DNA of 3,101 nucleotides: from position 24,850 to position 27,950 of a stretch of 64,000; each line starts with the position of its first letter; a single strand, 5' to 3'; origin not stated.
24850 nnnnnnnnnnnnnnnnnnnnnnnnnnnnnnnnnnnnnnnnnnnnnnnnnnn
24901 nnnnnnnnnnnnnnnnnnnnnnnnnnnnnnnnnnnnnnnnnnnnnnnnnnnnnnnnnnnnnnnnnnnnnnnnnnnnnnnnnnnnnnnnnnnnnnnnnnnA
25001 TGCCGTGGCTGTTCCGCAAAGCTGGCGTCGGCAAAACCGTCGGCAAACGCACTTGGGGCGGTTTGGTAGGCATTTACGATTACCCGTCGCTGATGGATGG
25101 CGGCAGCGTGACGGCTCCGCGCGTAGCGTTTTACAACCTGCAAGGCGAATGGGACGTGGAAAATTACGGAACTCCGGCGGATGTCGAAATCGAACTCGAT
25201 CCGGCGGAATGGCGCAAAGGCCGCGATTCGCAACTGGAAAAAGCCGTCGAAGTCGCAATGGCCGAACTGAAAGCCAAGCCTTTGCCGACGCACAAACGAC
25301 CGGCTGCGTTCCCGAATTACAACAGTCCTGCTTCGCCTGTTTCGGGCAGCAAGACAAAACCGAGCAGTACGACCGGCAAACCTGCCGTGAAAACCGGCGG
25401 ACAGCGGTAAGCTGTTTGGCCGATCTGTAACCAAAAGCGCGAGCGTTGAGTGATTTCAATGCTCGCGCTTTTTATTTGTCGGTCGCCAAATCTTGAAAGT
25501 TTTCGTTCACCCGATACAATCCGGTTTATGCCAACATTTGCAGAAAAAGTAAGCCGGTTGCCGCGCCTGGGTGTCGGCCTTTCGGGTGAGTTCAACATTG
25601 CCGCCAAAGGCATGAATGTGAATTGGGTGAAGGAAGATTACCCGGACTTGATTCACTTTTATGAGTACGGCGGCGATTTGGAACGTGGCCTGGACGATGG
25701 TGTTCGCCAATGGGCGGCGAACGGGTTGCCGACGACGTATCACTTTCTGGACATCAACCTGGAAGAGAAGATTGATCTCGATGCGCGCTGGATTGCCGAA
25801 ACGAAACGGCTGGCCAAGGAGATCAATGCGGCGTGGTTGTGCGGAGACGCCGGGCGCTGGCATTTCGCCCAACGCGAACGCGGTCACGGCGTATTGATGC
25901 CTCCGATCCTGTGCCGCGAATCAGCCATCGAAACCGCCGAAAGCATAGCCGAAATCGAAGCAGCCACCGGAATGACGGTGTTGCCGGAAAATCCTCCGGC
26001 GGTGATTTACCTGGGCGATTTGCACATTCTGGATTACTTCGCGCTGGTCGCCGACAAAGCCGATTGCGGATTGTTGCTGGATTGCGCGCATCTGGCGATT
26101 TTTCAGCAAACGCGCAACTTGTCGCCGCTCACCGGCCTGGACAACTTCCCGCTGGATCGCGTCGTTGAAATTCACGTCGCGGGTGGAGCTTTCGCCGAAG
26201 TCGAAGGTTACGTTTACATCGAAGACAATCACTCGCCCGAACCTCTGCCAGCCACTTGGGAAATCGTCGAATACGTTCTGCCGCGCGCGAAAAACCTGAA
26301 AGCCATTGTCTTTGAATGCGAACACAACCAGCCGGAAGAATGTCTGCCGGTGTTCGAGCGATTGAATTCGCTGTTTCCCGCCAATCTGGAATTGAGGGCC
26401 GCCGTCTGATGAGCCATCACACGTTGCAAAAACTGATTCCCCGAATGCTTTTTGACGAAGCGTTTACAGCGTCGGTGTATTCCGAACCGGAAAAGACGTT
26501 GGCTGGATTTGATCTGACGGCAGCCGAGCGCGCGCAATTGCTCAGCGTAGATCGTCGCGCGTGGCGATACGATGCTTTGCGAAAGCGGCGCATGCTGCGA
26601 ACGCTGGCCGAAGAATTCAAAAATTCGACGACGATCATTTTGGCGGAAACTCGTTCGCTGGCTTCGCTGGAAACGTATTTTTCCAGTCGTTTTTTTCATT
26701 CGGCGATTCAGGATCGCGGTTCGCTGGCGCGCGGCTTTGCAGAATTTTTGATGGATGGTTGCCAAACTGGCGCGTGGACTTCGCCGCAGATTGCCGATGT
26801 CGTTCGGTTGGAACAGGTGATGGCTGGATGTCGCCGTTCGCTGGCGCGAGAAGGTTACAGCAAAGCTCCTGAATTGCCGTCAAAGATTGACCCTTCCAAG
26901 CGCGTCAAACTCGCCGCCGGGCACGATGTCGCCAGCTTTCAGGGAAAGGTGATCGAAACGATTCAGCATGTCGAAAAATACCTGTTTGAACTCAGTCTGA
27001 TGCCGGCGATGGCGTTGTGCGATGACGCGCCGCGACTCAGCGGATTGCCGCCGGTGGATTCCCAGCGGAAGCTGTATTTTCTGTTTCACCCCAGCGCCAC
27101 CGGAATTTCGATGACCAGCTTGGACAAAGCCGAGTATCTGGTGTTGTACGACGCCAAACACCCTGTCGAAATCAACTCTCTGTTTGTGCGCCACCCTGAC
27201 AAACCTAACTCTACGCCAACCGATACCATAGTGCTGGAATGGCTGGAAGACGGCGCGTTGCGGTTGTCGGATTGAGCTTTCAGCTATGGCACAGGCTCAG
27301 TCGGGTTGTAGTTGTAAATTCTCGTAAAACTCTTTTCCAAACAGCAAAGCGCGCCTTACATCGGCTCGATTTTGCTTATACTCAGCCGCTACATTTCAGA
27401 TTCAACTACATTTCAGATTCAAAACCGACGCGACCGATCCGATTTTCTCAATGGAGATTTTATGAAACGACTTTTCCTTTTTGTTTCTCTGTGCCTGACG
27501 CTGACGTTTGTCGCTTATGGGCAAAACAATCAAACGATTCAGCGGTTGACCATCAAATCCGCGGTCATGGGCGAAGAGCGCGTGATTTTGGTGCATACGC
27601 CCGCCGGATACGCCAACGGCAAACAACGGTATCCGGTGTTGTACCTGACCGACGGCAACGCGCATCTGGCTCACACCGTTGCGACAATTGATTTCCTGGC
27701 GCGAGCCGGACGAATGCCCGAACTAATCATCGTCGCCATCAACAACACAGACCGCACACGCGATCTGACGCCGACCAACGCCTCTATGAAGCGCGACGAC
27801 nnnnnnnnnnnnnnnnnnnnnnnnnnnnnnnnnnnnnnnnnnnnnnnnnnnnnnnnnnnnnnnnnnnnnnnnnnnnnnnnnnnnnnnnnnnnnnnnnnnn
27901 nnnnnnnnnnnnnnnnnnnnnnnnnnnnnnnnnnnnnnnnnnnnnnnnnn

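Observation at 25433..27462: Orphan MNIO (DUF692)-DUF2063 pair with its own promoter and no obvious precursor peptide.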

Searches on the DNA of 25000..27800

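Call 74: search_rna_families(source=window, start=25000, end=27800, threshold=evalue, max_evalue=1)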
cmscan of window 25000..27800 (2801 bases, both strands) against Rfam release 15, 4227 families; matches with E-value up to 1: 1.
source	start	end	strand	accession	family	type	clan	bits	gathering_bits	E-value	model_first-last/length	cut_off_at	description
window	25408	25495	+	RF00853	mir-304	Gene; miRNA;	-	20.9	99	0.53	1-88/88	no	mir-304 microRNA precursor family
